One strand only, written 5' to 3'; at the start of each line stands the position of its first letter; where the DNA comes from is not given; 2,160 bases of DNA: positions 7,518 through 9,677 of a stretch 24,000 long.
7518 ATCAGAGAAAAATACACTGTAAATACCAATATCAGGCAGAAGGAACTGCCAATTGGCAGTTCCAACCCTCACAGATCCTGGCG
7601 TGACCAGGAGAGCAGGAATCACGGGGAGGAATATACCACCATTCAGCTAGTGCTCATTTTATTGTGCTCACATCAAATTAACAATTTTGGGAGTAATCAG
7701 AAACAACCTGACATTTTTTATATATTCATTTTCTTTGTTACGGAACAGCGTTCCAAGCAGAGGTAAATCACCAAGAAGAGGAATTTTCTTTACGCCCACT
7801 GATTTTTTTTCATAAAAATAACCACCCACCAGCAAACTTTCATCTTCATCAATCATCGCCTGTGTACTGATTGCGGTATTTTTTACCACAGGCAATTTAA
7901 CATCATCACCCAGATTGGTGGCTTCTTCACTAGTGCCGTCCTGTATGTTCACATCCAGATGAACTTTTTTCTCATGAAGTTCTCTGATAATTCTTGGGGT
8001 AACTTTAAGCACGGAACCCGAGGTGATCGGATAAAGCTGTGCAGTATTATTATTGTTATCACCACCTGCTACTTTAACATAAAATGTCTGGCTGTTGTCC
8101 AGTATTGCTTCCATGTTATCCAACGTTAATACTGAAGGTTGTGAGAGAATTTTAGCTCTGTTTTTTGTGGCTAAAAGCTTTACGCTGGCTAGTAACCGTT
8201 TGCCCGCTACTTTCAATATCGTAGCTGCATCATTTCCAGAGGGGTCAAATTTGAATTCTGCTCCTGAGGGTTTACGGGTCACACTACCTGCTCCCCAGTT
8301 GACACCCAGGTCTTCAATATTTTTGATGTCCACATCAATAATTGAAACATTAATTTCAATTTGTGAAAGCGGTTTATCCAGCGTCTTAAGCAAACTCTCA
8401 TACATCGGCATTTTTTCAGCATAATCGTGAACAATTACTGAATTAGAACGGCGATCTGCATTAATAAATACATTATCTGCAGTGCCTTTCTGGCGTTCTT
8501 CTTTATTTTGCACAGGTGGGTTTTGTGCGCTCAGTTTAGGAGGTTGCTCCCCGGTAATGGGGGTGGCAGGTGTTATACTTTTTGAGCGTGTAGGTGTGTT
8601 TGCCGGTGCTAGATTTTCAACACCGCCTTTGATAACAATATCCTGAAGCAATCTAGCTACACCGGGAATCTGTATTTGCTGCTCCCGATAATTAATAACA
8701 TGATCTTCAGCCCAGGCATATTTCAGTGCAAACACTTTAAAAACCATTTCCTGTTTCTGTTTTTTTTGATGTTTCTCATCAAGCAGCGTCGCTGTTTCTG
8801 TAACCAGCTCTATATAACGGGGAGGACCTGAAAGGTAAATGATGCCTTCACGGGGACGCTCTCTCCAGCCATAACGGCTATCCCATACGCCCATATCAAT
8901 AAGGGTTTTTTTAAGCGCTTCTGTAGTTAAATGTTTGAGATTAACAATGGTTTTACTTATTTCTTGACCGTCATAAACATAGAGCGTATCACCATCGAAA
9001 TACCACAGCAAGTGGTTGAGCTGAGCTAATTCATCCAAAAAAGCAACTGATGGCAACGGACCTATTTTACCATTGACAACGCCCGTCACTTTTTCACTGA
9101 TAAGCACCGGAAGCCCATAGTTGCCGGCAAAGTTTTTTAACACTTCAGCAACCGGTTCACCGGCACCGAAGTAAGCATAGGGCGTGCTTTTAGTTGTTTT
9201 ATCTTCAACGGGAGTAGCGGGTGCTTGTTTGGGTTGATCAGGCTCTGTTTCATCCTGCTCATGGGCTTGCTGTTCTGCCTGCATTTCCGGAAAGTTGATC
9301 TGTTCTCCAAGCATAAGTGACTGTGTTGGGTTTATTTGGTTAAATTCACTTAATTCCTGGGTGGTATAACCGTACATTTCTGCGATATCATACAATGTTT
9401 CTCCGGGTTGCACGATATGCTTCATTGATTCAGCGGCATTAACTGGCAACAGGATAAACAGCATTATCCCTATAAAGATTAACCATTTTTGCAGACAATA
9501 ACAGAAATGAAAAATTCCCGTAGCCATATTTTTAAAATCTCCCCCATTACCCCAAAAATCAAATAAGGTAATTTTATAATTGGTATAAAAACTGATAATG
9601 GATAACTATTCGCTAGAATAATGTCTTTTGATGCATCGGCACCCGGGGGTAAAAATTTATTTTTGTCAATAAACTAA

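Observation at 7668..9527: T3SS secretin (SctC) carrying an in-cis N-terminal LysM peptidoglycan-binding domain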

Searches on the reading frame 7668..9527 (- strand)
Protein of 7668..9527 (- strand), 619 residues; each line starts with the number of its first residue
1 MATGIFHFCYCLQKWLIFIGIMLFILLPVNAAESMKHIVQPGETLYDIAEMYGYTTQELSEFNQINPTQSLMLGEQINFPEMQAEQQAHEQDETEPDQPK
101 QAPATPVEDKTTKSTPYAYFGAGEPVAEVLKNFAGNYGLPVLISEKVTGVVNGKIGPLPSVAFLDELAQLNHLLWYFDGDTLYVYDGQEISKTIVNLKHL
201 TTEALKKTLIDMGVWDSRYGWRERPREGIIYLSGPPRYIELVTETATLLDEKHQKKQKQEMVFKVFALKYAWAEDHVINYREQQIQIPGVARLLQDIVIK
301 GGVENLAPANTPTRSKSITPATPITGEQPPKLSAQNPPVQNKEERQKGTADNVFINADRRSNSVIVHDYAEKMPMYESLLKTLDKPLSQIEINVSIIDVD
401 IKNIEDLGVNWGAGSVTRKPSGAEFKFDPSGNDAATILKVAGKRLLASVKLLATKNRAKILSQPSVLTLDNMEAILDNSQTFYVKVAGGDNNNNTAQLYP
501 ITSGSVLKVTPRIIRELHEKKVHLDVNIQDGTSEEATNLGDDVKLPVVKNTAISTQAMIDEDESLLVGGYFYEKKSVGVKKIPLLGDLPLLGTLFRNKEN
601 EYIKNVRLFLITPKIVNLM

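Call 3: search_protein_families(library=pfam, proteins=[window:7668-9527:-], max_evalue=1)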
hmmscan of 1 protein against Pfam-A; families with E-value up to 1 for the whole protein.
window:7668-9527:- (619 aa): 4 families
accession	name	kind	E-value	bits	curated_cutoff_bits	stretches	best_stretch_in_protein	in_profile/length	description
PF00263.26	Secretin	-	4.1e-37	127.8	27.5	1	452-616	2-168/169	Bacterial type II and III secretion system protein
PF03958.22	Secretin_N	-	5.5e-20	71.8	28.2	2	264-389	2-69/69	Bacterial type II/III secretion system short domain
PF01476.26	LysM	-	8.7e-09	35.6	20.9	1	37-80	1-43/43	LysM domain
PF21304.2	T3S_SPI-1_N0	-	1.4e-06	28.9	27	1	123-186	5-69/69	SPI-1 type 3 secretion system secretin, N0 domain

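Call 4: search_protein_families(library=ncbifam, proteins=[window:7668-9527:-], max_evalue=0.01)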
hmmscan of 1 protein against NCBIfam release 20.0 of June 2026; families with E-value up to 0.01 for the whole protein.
window:7668-9527:- (619 aa): 16 families
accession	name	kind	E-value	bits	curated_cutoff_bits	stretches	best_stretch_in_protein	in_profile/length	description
TIGR02516.1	type_III_yscC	equivalog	3.4e-142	474.2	238.45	2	341-617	187-462/463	type III secretion system outer membrane ring subunit SctC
NF011873.0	PRK15346.1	equivalog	1.2e-118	396.9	524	2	338-617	221-495/499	EscC/YscC/HrcC family type III secretion system outer membrane ring protein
TIGR02515.1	IV_pilus_PilQ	subfamily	3.4e-38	131.8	284.35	2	440-617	255-428/428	type IV pilus secretin PilQ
TIGR02517.1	type_II_gspD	equivalog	4.5e-38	131.1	351.35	1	270-617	229-591/600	type II secretion system secretin GspD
NF010083.0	PRK13568.1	equivalog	2e-33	115.8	554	1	355-617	154-418/419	DNA uptake porin HofQ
NF007851.2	PRK10560.1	exception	7.1e-22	77.8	598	1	354-617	145-410/412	DNA uptake porin HofQ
TIGR02519.1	pilus_MshL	equivalog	3.9e-20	72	250.2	1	360-616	6-290/290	pilus (MSHA type) biogenesis protein MshL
NF042912.1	Amuc_1098_fam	equivalog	6.4e-14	50.9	750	1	532-616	712-796/805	Amuc_1098 family type IV pilus outer membrane protein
NF047755.1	LIC_10271_M23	exception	6.2e-06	26.1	180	1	21-117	8-109/207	LIC_10271 family cell wall hydrolase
NF052398.1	Agg_Promo_Fact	equivalog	4.3e-05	23.8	170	1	22-113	17-107/202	aggregation-promoting factor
NF040883.1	amid_act_ActS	equivalog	0.0001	21.6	375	1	36-107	35-106/242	amidase activator ActS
TIGR02520.1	pilus_B_mal_scr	equivalog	0.00038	19.1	287.65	1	362-574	246-476/513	PilN family type IVB pilus formation outer membrane protein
NF050804.1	CellDivDipMCaul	equivalog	0.0023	16.8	900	1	36-84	135-183/634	cell division endopeptidase DipM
TIGR02899.1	spore_safA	subfamily_domain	0.0037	17.2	67.85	1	39-80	1-43/44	SafA/ExsA family spore coat assembly protein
NF042931.1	SAG1386_EF1546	equivalog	0.005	16.9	80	0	36-70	111-145/158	SAG1386/EF1546 family surface-associated protein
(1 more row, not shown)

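Call 5: find_homologous_proteins(query=window:7668-9527:-)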
Query window:7668-9527:- (619 aa): 133 proteins with E <= 0.001 among 8000 candidates; the best 120 are listed.
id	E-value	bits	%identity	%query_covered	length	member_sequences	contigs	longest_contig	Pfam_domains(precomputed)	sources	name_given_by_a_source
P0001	0.0e+0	1389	100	100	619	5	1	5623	PF21304.3,PF01476.27,PF03958.23,PF00263.27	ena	-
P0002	8.2e-237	806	62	95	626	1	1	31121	PF21304.3,PF01476.27,PF03958.23,PF00263.27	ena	-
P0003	2.6e-234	797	60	100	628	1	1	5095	PF21304.3,PF01476.27,PF03958.23,PF00263.27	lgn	-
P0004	4.0e-232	790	59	99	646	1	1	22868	PF21304.3,PF01476.27,PF03958.23,PF00263.27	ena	-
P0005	5.8e-229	780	58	99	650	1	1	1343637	PF21304.3,PF01476.27,PF03958.23,PF00263.27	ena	-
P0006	1.8e-223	762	57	99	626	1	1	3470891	PF21304.3,PF01476.27,PF03958.23,PF00263.27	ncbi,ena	-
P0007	5.7e-223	760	57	97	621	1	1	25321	PF21304.3,PF01476.27,PF03958.23,PF00263.27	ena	-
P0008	4.8e-197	674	51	99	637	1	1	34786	PF21304.3,PF01476.27,PF03958.23,PF00263.27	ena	-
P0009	1.3e-186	640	51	95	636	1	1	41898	PF21304.3,PF01476.27,PF03958.23,PF00263.27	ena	-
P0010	9.1e-185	634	50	95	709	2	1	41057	PF21304.3,PF01476.27,PF03958.23,PF00263.27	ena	-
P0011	8.1e-184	631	50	95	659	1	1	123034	PF21304.3,PF01476.27,PF03958.23,PF00263.27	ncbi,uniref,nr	ncbi:type III secretion system outer membrane ring subunit SctC [Sansalvadorimonas sp. 2012CJ34-2]|u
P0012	1.1e-183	630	52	95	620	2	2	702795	PF21304.3,PF01476.27,PF03958.23,PF00263.27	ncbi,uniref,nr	ncbi:type III secretion system outer membrane ring subunit SctC [Parendozoicomonas haliclonae]|unire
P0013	4.7e-183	628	48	94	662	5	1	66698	PF21304.3,PF01476.27,PF03958.23,PF00263.27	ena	-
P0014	6.1e-182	624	53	94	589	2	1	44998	PF21304.3,PF01476.27,PF03958.23,PF00263.27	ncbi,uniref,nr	ncbi:type III secretion system outer membrane ring subunit SctC [Sansalvadorimonas verongulae]|unire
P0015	3.2e-180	619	50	94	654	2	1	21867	PF21304.3,PF01476.27,PF03958.23,PF00263.27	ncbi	-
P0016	3.8e-180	619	50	96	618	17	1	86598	PF21304.3,PF01476.27,PF03958.23,PF00263.27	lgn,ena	-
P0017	5.3e-180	618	46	97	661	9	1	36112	PF21304.3,PF01476.27,PF03958.23,PF00263.27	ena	-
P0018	8.7e-179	614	51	94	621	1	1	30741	PF21304.3,PF01476.27,PF03958.23,PF00263.27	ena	-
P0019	1.2e-178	614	49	98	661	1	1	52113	PF21304.3,PF01476.27,PF03958.23,PF00263.27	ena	-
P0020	2.3e-178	613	51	94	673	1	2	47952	PF21304.3,PF01476.27,PF03958.23,PF00263.27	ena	-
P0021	4.8e-178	612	49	96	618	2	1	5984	PF21304.3,PF01476.27,PF03958.23,PF00263.27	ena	-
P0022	9.6e-178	611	49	96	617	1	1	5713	PF21304.3,PF01476.27,PF03958.23,PF00263.27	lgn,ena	-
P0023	2.7e-174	599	51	94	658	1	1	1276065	PF21304.3,PF01476.27,PF03958.23,PF00263.27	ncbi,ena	-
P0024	1.4e-173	597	47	94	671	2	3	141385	PF21304.3,PF01476.27,PF03958.23,PF00263.27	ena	-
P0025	5.6e-173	595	47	95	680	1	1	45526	PF21304.3,PF01476.27,PF03958.23,PF00263.27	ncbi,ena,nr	ncbi:MAG: type III secretion system outer membrane ring subunit SctC [Endozoicomonadaceae bacterium]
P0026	1.5e-171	590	47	95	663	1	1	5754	PF21304.3,PF01476.27,PF03958.23,PF00263.27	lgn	-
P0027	1.6e-171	590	46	99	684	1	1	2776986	PF21304.3,PF01476.27,PF03958.23,PF00263.27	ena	-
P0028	1.5e-169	584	48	95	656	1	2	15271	PF21304.3,PF01476.27,PF03958.23,PF00263.27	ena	-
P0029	2.5e-169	583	48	94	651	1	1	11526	PF21304.3,PF01476.27,PF03958.23,PF00263.27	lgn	-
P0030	1.5e-167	577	51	90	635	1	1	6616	PF21304.3,PF01476.27,PF03958.23,PF00263.27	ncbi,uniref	ncbi:type III secretion system outer membrane ring subunit SctC, partial [Parendozoicomonas sp. Alg2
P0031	2.9e-165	569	48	94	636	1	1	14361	PF21304.3,PF01476.27,PF03958.23,PF00263.27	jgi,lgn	-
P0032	3.0e-165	569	47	94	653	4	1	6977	PF21304.3,PF01476.27,PF03958.23,PF00263.27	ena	-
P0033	2.2e-163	563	47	94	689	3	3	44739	PF21304.3,PF01476.27,PF03958.23,PF00263.27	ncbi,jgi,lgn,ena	-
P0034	5.7e-159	549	49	81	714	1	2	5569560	PF21304.3,PF01476.27,PF03958.23,PF00263.27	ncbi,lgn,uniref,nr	ncbi:type III secretion system outer membrane ring subunit SctC [Endozoicomonas elysicola]|uniref:Ty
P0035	1.1e-158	548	49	81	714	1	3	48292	PF21304.3,PF01476.27,PF03958.23,PF00263.27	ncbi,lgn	-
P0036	2.5e-158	547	49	81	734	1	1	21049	PF21304.3,PF01476.27,PF03958.23,PF00263.27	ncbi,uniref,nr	ncbi:type III secretion system outer membrane ring subunit SctC [Endozoicomonas sp. YOMI1]|uniref:ty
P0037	2.9e-157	543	49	81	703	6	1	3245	PF21304.3,PF01476.27,PF03958.23,PF00263.27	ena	-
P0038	8.0e-157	542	48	81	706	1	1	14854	PF21304.3,PF01476.27,PF03958.23,PF00263.27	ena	-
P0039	2.4e-156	540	48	81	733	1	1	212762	PF21304.3,PF01476.27,PF03958.23,PF00263.27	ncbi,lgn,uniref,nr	ncbi:type III secretion system outer membrane ring subunit SctC [Salinisphaera sp. G21_0]|uniref:typ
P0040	2.9e-156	540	48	81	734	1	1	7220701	PF21304.3,PF01476.27,PF03958.23,PF00263.27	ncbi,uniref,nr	ncbi:type III secretion system outer membrane ring subunit SctC [Endozoicomonas sp. SCSIO W0465]|uni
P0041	4.0e-156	539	48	81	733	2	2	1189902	PF21304.3,PF01476.27,PF03958.23,PF00263.27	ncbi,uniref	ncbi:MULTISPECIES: type III secretion system outer membrane ring subunit SctC [unclassified Endozoic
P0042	4.4e-156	539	48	81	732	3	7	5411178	PF21304.3,PF01476.27,PF03958.23,PF00263.27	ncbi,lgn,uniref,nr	ncbi:type III secretion system outer membrane ring subunit SctC [Endozoicomonas acroporae]|uniref:ty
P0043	4.8e-156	539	45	87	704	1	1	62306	PF21304.3,PF01476.27,PF03958.23,PF00263.27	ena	-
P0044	5.9e-156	539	48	81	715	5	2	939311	PF21304.3,PF01476.27,PF03958.23,PF00263.27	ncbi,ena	-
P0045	8.6e-156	538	47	81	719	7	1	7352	PF21304.3,PF01476.27,PF03958.23,PF00263.27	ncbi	-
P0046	5.5e-155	535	48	81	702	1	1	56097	PF21304.3,PF01476.27,PF03958.23,PF00263.27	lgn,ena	-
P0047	1.0e-154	535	47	81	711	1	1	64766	PF01476.27,PF03958.23,PF00263.27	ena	-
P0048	2.1e-154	534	48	81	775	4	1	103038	PF21304.3,PF01476.27,PF03958.23,PF00263.27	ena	-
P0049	2.2e-154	533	47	81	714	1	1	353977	PF01476.27,PF03958.23,PF00263.27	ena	-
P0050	5.6e-154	532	45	89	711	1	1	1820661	PF01476.27,PF03958.23,PF00263.27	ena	-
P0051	5.9e-154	532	49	86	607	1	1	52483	PF21304.3,PF01476.27,PF03958.23,PF00263.27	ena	-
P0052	6.6e-154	532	49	81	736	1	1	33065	PF21304.3,PF01476.27,PF03958.23,PF00263.27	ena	-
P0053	8.1e-154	532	45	86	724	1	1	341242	PF21304.3,PF01476.27,PF03958.23,PF00263.27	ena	-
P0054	3.1e-153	530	47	81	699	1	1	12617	PF21304.3,PF01476.27,PF03958.23,PF00263.27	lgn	-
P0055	9.9e-153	528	44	87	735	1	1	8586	PF21304.3,PF01476.27,PF03958.23,PF00263.27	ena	-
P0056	1.7e-152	527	45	87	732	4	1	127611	PF21304.3,PF01476.27,PF03958.23,PF00263.27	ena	-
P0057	8.2e-152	525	47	81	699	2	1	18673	PF21304.3,PF01476.27,PF03958.23,PF00263.27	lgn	-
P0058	4.1e-150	519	46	81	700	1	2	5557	PF21304.3,PF01476.27,PF03958.23,PF00263.27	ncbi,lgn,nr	ncbi:EscC/YscC/HrcC family type III secretion system outer membrane ring protein [Endozoicomonas sp.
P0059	5.7e-150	519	43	87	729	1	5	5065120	PF21304.3,PF01476.27,PF03958.23,PF00263.27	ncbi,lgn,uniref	ncbi:type III secretion system outer membrane ring subunit SctC [Endozoicomonas lisbonensis]|uniref:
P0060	1.4e-149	518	42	91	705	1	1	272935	PF21304.3,PF01476.27,PF03958.23,PF00263.27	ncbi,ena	-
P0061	2.4e-149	517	45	81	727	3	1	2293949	PF21304.3,PF01476.27,PF03958.23,PF00263.27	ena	-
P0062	2.6e-149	517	45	81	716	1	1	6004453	PF21304.3,PF01476.27,PF03958.23,PF00263.27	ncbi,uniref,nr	ncbi:type III secretion system outer membrane ring subunit SctC [Endozoicomonas sp. 4G]|uniref:type 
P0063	2.9e-149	517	47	81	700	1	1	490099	PF01476.27,PF03958.23,PF00263.27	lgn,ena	-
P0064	4.3e-149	516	46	81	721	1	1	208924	PF21304.3,PF01476.27,PF03958.23,PF00263.27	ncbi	-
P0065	6.6e-149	515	40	95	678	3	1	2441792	PF21304.3,PF01476.27,PF03958.23,PF00263.27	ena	-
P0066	2.2e-148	514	46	81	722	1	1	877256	PF21304.3,PF01476.27,PF03958.23,PF00263.27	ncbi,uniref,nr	ncbi:EscC/YscC/HrcC family type III secretion system outer membrane ring protein [Endozoicomonas sp.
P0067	1.2e-147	511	46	81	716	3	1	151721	PF21304.3,PF01476.27,PF03958.23,PF00263.27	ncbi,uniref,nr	ncbi:type III secretion system outer membrane ring subunit SctC [uncultured Endozoicomonas sp.]|unir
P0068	2.2e-147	510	45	87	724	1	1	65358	PF21304.3,PF01476.27,PF03958.23,PF00263.27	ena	-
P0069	8.8e-146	505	45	81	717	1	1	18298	PF21304.3,PF01476.27,PF03958.23,PF00263.27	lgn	-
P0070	1.7e-145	504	42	94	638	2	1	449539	PF21304.3,PF01476.27,PF03958.23,PF00263.27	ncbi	ncbi:type III secretion system outer membrane ring subunit SctC [Endozoicomonadaceae bacterium StTr2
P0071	2.4e-143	497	45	90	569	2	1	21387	PF21304.3,PF03958.23,PF00263.27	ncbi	-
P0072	4.1e-141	490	46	81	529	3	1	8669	PF21304.3,PF03958.23,PF00263.27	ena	-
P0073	3.8e-140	486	46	81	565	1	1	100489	PF21304.3,PF03958.23,PF00263.27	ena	-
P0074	9.8e-139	482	42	97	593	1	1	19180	PF03958.23,PF00263.27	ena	-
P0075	3.1e-137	477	44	84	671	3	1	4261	PF21304.3,PF01476.27,PF03958.23,PF00263.27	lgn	-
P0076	3.2e-137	477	43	87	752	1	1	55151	PF21304.3,PF01476.27,PF03958.23,PF00263.27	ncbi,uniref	ncbi:Type III secretion system outer membrane protein SpiA [invertebrate metagenome]|uniref:Type III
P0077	3.9e-137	477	43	81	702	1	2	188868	PF01476.27,PF03958.23,PF00263.27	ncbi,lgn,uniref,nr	ncbi:MAG: type III secretion system outer membrane ring subunit SctC [Candidatus Endonucleobacter ba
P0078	1.9e-128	448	54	66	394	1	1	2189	PF03958.23,PF00263.27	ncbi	-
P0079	7.4e-106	373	38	81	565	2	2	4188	PF21304.3,PF03958.23,PF00263.27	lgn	-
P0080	2.3e-103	365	39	83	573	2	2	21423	PF21304.3,PF03958.23,PF00263.27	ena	-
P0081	2.8e-100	355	36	83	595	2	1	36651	PF21304.3,PF03958.23,PF00263.27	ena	-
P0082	2.1e-97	345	36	81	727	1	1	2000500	PF05036.19,PF21304.3,PF03958.23,PF00263.27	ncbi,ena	-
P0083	4.7e-89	318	35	81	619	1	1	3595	PF21304.3,PF03958.23,PF00263.27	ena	-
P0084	4.9e-89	318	35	81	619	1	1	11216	PF21304.3,PF03958.23,PF00263.27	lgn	-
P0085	4.9e-89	318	35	81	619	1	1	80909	PF21304.3,PF03958.23,PF00263.27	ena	-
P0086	5.0e-89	318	35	81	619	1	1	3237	PF21304.3,PF03958.23,PF00263.27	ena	-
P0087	6.7e-89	317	35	81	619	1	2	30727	PF21304.3,PF03958.23,PF00263.27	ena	-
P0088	1.1e-88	317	35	81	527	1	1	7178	PF21304.3,PF03958.23,PF00263.27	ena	-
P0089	1.8e-88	316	35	81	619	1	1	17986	PF21304.3,PF03958.23,PF00263.27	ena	-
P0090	1.9e-88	316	35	81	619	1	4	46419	PF21304.3,PF03958.23,PF00263.27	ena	-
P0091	2.3e-88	315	34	81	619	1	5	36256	PF21304.3,PF03958.23,PF00263.27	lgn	-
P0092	3.8e-88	315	34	81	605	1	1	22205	PF21304.3,PF03958.23,PF00263.27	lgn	-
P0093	4.3e-88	315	34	81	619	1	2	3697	PF21304.3,PF03958.23,PF00263.27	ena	-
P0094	5.5e-88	314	34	81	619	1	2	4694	PF21304.3,PF03958.23,PF00263.27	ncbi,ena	-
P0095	1.5e-87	313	35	81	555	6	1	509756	PF21304.3,PF03958.23,PF00263.27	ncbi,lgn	-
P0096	7.0e-86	307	34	81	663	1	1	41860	PF21304.3,PF03958.23,PF00263.27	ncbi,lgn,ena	-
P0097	1.9e-83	299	40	66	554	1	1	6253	PF01476.27,PF03958.23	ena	-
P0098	8.4e-83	297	35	81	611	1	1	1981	PF21304.3,PF03958.23,PF00263.27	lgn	-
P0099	1.3e-81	293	34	81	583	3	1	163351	PF21304.3,PF03958.23,PF00263.27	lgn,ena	-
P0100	2.2e-76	276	34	81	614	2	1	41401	PF21304.3,PF03958.23,PF00263.27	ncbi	-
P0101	3.3e-76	275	35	80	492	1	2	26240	PF03958.23,PF00263.27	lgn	-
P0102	1.1e-75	274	34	81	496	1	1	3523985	PF03958.23,PF00263.27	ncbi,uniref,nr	ncbi:EscC/YscC/HrcC family type III secretion system outer membrane ring protein [Dyella sp. M7H15-1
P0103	9.7e-74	267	33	81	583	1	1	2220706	PF21304.3,PF03958.23,PF00263.27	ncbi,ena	-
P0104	1.3e-73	267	34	82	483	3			PF03958.23,PF00263.27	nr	nr:EscC/YscC/HrcC family type III secretion system outer membrane ring protein [Sodalis glossinidius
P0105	1.4e-72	263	32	81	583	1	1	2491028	PF21304.3,PF03958.23,PF00263.27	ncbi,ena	-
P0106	1.8e-72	263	32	81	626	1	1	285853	PF21304.3,PF03958.23,PF00263.27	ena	-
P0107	2.5e-72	262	34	82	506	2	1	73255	PF21304.3,PF03958.23,PF00263.27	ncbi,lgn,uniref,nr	ncbi:EscC/YscC/HrcC family type III secretion system outer membrane ring protein [Ewingella american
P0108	1.2e-71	260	35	81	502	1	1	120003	PF21304.3,PF03958.23,PF00263.27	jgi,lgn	-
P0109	3.0e-71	259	32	81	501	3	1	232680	PF03958.23,PF00263.27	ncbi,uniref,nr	ncbi:EscC/YscC/HrcC family type III secretion system outer membrane ring protein [Trinickia symbioti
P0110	5.8e-71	258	35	79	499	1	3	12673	PF21304.3,PF03958.23,PF00263.27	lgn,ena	-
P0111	7.6e-71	258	34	79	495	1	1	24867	PF03958.23,PF00263.27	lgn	-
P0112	1.0e-69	254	50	30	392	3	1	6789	PF21304.3,PF01476.27,PF03958.23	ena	-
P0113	4.2e-69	252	34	82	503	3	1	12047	PF21304.3,PF03958.23,PF00263.27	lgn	-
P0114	1.8e-68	250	33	82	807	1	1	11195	PF21304.3,PF03958.23,PF00263.27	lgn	-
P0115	6.8e-67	245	33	80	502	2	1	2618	PF21304.3,PF03958.23,PF00263.27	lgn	-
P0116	5.9e-16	76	28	42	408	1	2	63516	PF21305.3,PF03958.23,PF00263.27,PF07660.20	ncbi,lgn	ncbi:MAG: type IV pilus secretin PilQ [Calditrichota bacterium]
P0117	1.2e-13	69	26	43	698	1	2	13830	PF21305.3,PF03958.23,PF00263.27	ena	-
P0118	3.3e-13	67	24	42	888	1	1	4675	PF21305.3,PF03958.23,PF11741.14,PF00263.27,PF07660.20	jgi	jgi:type IV pilus assembly protein PilQ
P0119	5.1e-13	67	24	44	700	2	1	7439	PF21305.3,PF03958.23,PF00263.27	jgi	jgi:general secretion pathway protein D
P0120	7.8e-13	66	24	44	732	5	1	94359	PF21305.3,PF03958.23,PF00263.27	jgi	jgi:general secretion pathway protein D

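Call 8: search_solved_structures(query=window:7668-9527:-, max_evalue=0.001)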
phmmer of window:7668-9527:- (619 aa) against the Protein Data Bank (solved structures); distinct sequences matched with E-value up to 0.001: 29.
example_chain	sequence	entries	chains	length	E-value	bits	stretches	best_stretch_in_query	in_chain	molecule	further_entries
5tcq_A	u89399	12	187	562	1.8e-63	218.3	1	158-615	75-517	Protein InvG | Type 3 secretion system secretin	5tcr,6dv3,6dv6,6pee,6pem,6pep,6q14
6rwk_X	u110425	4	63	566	5.2e-63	216.8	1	119-616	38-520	Outer membrane protein MxiD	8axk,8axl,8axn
6w6m_A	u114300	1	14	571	5.6e-24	87.9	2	440-616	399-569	Type IV pilus secretin PilQ family protein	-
9x0w_A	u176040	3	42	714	4.5e-18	68.4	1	454-617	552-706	Fimbrial assembly protein PilQ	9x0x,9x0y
6ve2_A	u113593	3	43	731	5e-18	68.2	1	454-617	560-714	Fimbrial assembly protein PilQ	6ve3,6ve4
3gr5_A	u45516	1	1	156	7e-17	64.4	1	116-256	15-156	EscC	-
5wq7_A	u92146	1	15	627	9.5e-17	64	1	451-616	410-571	Putative type II secretion system protein D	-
5w68_A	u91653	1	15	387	2.1e-16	62.9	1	445-615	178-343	Putative type II secretion protein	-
3j1v_A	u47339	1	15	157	4.3e-16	61.9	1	151-253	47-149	Protein InvG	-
4g08_A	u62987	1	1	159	4.4e-16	61.8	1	151-253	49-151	Protein InvG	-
2y9k_A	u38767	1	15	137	5.8e-16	61.4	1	151-252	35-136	PROTEIN INVG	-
5wln_G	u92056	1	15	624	7.3e-16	61.1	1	336-616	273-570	Type II secretion system protein D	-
4av2_A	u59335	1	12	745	1.7e-15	59.9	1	357-616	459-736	TYPE IV PILUS BIOGENESIS AND COMPETENCE PROTEIN PILQ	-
9sh1_A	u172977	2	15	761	2.1e-15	59.6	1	357-616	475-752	Type IV pilus biogenesis and competence protein PilQ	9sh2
6i1x_A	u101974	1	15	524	3.5e-15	58.8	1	449-615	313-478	Type II secretion system protein D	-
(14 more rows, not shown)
